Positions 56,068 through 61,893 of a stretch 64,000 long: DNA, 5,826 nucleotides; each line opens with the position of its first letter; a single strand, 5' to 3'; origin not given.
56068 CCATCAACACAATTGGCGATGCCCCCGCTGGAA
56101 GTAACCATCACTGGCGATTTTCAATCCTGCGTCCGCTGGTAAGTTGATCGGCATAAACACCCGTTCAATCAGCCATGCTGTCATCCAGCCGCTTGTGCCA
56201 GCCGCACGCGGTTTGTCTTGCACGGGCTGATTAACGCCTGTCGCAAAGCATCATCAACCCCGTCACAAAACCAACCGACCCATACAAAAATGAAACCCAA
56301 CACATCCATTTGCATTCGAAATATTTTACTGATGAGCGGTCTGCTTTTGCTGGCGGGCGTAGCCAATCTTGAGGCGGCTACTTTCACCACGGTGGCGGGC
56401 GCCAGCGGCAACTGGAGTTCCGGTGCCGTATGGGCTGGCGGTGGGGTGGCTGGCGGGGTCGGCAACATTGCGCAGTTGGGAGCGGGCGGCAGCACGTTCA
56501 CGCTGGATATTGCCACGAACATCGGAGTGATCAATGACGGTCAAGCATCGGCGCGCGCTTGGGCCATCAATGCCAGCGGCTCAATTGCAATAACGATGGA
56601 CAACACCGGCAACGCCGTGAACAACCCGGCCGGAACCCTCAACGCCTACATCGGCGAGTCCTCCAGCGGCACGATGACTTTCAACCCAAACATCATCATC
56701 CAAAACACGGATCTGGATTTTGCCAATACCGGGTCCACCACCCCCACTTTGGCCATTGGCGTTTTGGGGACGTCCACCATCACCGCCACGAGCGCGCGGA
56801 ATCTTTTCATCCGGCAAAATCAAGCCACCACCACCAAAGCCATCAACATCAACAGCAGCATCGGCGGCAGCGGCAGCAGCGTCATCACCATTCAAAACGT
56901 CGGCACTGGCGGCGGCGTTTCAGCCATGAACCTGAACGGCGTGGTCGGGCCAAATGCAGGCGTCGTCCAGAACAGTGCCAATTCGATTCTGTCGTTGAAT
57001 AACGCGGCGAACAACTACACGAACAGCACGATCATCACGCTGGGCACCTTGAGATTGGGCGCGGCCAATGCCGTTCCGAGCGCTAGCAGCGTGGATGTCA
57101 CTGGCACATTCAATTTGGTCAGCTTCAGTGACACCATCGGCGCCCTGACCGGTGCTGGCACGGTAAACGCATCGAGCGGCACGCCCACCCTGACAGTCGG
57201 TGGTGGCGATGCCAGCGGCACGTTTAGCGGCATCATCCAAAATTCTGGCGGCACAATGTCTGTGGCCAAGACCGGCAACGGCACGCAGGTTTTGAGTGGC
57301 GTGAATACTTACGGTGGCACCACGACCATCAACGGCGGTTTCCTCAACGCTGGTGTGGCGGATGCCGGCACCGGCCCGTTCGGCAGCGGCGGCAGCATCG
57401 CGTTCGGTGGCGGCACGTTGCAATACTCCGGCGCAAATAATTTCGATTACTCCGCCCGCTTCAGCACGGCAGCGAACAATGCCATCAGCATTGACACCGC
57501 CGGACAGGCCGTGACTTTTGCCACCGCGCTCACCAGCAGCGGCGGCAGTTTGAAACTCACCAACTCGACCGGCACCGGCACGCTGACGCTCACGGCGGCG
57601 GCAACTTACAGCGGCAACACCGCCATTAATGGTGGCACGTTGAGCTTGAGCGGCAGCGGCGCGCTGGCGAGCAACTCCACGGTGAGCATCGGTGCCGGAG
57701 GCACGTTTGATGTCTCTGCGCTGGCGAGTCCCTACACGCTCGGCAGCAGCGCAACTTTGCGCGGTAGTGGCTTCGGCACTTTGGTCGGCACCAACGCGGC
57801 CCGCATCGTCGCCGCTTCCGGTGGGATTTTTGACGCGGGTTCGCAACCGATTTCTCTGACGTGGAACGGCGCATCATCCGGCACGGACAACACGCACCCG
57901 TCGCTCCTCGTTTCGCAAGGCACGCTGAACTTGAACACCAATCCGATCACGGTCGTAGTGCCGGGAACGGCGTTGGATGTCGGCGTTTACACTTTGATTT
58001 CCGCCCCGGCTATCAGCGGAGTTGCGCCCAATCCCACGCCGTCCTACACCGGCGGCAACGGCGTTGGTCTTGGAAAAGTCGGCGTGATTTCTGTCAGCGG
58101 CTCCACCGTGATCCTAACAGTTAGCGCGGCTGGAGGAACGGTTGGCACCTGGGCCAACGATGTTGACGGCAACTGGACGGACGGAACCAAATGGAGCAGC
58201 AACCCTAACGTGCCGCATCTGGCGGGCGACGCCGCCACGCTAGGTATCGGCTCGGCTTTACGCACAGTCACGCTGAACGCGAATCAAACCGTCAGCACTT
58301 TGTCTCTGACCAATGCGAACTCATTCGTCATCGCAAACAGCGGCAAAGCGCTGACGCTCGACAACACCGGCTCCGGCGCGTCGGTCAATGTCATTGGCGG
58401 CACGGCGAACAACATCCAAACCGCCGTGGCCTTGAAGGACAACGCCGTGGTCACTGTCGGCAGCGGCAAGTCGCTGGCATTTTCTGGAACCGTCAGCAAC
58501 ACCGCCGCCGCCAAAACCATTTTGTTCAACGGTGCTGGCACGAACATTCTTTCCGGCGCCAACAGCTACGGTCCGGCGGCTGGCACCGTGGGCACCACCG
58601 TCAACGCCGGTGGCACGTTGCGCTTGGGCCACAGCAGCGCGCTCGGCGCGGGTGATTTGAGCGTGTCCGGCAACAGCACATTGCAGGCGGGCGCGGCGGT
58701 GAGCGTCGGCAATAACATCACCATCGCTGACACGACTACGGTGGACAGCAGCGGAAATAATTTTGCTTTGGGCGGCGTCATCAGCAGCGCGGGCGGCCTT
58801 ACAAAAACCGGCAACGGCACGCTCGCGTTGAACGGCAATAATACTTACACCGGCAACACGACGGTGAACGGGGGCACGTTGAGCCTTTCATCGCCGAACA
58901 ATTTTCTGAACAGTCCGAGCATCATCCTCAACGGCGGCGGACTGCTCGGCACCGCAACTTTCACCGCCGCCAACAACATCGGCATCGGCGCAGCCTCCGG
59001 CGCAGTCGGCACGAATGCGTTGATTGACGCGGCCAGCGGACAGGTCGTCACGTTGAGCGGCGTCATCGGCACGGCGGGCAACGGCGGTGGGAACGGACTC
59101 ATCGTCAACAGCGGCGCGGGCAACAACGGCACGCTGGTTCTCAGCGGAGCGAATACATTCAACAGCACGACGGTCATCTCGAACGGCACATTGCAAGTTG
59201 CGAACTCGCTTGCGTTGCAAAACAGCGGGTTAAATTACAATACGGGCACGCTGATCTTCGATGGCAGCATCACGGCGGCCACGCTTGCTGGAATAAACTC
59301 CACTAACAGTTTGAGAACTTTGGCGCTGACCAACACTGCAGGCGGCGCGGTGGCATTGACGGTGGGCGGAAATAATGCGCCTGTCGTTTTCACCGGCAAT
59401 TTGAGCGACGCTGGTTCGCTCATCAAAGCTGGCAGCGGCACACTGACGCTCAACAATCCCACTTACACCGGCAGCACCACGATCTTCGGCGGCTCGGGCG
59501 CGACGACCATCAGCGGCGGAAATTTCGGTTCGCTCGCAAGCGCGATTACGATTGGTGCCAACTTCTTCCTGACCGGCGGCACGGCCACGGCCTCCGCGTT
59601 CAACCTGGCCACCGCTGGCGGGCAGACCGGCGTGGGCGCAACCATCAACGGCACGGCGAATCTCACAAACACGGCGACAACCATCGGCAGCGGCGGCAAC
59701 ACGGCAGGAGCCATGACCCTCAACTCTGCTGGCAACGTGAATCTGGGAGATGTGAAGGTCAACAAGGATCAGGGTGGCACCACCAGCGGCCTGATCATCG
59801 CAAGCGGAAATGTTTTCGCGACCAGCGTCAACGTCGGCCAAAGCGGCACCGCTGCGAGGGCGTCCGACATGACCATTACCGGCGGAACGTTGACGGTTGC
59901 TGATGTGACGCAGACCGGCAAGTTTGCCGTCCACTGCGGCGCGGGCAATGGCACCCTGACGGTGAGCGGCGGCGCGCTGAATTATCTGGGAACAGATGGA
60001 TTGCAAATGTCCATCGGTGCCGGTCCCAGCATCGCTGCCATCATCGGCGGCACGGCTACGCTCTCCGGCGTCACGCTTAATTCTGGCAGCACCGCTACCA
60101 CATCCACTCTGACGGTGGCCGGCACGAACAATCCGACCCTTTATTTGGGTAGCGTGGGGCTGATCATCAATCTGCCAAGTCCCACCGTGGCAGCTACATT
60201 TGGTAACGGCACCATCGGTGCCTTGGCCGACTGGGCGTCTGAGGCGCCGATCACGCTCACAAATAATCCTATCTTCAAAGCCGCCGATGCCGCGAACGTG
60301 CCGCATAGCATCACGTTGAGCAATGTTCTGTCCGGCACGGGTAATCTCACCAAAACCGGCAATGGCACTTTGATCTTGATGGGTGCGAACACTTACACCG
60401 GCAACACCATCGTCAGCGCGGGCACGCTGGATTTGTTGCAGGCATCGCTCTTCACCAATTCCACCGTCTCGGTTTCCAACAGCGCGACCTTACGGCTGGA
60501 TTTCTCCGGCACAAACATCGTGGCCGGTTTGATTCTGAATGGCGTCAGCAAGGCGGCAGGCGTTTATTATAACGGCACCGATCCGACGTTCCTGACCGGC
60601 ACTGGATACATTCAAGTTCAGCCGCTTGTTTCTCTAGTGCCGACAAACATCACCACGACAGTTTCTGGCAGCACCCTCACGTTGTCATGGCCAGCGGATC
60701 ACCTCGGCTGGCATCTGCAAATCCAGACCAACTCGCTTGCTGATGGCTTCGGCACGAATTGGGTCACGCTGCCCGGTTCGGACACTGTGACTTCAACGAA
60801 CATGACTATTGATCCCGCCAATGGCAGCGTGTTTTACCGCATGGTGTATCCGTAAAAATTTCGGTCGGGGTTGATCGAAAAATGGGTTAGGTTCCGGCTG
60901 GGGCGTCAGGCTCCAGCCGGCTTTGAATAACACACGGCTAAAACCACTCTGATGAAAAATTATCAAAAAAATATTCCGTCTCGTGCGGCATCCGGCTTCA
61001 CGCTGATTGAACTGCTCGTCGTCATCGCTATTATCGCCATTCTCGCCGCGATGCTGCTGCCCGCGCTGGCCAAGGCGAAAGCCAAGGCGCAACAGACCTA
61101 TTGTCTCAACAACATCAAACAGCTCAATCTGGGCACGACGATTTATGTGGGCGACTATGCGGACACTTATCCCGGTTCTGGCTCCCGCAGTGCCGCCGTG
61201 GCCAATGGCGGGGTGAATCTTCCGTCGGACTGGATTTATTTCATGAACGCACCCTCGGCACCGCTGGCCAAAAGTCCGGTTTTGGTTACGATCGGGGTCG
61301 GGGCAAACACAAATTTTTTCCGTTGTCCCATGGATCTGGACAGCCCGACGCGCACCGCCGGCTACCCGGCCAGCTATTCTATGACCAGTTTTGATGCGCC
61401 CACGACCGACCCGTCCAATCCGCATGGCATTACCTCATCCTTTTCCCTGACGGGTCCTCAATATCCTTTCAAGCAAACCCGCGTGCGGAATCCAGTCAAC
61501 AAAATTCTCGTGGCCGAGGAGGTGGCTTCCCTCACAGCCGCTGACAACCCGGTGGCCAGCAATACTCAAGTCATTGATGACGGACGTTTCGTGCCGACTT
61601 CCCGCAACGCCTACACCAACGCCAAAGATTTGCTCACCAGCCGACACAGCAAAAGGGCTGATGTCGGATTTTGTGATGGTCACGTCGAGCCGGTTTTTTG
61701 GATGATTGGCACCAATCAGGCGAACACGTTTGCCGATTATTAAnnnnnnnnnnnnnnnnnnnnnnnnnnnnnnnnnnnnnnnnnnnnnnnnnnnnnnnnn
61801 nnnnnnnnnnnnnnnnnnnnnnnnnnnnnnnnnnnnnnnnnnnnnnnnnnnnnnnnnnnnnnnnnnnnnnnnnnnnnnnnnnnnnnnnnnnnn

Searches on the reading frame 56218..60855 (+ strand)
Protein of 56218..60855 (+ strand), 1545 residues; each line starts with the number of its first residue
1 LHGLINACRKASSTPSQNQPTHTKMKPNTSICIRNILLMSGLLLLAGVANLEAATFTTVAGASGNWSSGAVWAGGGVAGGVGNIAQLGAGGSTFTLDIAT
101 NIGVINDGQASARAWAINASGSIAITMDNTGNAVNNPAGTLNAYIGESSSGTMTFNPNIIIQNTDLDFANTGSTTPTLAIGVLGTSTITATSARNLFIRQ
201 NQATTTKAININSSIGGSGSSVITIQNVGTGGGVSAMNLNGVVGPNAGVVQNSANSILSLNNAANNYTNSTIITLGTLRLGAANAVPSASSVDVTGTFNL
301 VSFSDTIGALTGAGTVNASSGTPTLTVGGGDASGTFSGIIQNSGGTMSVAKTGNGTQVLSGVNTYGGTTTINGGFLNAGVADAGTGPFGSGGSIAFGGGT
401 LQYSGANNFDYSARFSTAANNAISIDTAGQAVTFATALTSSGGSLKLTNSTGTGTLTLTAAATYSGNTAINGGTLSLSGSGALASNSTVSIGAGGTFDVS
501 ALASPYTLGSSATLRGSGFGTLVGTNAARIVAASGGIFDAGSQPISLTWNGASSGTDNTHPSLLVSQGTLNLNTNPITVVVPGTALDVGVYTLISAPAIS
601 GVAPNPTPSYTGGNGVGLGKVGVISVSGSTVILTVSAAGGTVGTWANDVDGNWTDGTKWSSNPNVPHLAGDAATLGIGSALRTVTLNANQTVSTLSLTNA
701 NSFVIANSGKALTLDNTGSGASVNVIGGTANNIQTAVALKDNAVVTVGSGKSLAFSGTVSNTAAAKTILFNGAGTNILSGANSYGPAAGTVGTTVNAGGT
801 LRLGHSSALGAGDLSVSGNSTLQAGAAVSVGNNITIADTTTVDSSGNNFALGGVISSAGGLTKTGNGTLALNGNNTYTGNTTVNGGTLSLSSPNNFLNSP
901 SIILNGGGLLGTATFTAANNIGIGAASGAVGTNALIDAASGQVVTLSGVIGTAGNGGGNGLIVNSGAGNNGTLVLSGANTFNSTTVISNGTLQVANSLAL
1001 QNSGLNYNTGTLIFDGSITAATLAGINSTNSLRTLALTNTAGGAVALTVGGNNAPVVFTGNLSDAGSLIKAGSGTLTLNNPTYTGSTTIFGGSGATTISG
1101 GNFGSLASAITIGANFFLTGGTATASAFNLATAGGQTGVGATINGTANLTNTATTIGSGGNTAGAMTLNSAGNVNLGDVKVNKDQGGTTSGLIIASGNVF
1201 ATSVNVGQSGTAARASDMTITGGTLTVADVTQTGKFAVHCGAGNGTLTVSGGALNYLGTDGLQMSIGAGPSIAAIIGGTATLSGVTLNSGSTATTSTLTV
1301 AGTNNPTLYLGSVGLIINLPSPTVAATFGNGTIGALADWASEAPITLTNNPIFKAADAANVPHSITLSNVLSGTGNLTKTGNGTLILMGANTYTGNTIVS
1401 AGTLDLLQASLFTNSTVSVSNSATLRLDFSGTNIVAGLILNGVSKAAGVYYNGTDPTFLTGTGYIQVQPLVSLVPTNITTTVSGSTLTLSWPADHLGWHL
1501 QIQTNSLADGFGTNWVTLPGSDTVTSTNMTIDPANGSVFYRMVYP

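Call 10: search_protein_families(library=pfam, proteins=[window:56218-60855:+], max_evalue=0.001)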
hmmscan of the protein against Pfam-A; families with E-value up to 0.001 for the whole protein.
window:56218-60855:+ (1545 aa): 1 family
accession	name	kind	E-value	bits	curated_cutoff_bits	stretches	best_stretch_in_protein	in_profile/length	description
PF12951.13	PATR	-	5.7e-27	93.9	27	5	1377-1405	1-29/30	Passenger-associated-transport-repeat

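Call 78: search_protein_families(library=ncbifam, proteins=[window:56218-60855:+], max_evalue=1)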
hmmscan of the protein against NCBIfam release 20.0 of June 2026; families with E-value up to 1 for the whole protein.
window:56218-60855:+ (1545 aa): 2 families
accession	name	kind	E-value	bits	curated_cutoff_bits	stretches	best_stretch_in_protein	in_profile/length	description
TIGR02601.1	autotrns_rpt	repeat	1.4e-30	104.6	19.85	6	1376-1406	1-31/32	beta strand repeat protein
NF051851.1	AtpSerPepEprS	equivalog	6.4e-05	21.2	1700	4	1374-1447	449-516/988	autotransporter serine peptidase EprS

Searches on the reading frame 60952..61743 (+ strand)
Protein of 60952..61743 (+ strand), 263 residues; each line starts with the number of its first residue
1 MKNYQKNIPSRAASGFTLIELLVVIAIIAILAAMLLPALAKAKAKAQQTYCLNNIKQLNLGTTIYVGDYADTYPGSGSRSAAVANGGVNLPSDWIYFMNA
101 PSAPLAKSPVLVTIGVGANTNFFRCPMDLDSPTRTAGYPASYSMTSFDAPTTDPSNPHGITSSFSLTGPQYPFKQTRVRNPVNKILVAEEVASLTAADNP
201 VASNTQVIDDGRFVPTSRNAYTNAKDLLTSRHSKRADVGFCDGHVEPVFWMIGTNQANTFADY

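Call 9: search_protein_families(library=ncbifam, proteins=[window:60952-61743:+], max_evalue=0.01)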
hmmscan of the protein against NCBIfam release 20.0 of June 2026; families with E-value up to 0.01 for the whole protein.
window:60952-61743:+ (263 aa): 14 families
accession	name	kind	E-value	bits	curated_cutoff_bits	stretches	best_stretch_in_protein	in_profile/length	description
NF041775.1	typeIV_PilA_Myxo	equivalog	8.8e-09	35.6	400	1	14-59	11-56/214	type IV pilin protein PilA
TIGR01710.1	typeII_sec_gspG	equivalog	1.9e-08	34.4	88.85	1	14-69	1-56/134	type II secretion system major pseudopilin GspG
NF040999.1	pilin_ComGC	equivalog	8e-08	32.4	75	1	14-57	2-45/84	competence type IV pilus major pilin ComGC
NF007862.0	PRK10574.1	equivalog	9.8e-08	32.2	138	1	14-55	5-46/145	prepilin peptidase-dependent pilin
TIGR01708.2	typeII_sec_gspH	equivalog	1.8e-07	31.3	80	1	14-48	2-38/169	type II secretion system minor pseudopilin GspH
TIGR02532.1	IV_pilin_GFxxxE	domain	2.6e-07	30.2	16.3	1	14-36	2-24/24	prepilin-type N-terminal cleavage/methylation domain-containing protein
NF041013.1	T4P_ComGE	equivalog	4.5e-06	26.7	49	1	14-48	4-38/83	competence type IV pilus minor pilin ComGE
TIGR02596.1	TIGR02596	subfamily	0.00012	22.2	70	1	16-42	1-27/196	Verru_Chthon cassette protein D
NF040982.1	ComGD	equivalog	0.0004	20.8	70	1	14-57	2-45/139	competence type IV pilus minor pilin ComGD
TIGR01707.1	gspI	equivalog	0.00094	19.6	44.35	1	15-43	1-29/101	type II secretion system minor pseudopilin GspI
NF007800.0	PRK10506.1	equivalog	0.0022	17.9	158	1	12-34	7-29/163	prepilin peptidase-dependent protein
NF007848.0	PRK10557.1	equivalog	0.0024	17.2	120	1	11-56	8-56/192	prepilin peptidase-dependent protein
TIGR01711.1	gspJ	equivalog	0.007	16.2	64.85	0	15-33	2-20/192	type II secretion system minor pseudopilin GspJ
TIGR02599.1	TIGR02599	subfamily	0.0094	15.2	256.5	0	15-49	1-35/361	Verru_Chthon cassette protein C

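Call 70: search_protein_families(library=pfam, proteins=[window:60952-61743:+], max_evalue=1)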
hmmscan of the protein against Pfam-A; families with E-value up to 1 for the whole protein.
window:60952-61743:+ (263 aa): 3 families
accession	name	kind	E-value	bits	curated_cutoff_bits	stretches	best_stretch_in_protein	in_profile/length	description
PF07963.17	N_methyl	-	3.1e-08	33.3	21.2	1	11-36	2-27/27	Prokaryotic N-terminal methylation motif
PF07596.16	SBP_bac_10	-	1.5e-05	25.7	23.3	2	41-92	2-50/268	Protein of unknown function (DUF1559)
PF20477.3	DUF6719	-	0.1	12.9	27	1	27-68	4-45/78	Family of unknown function (DUF6719)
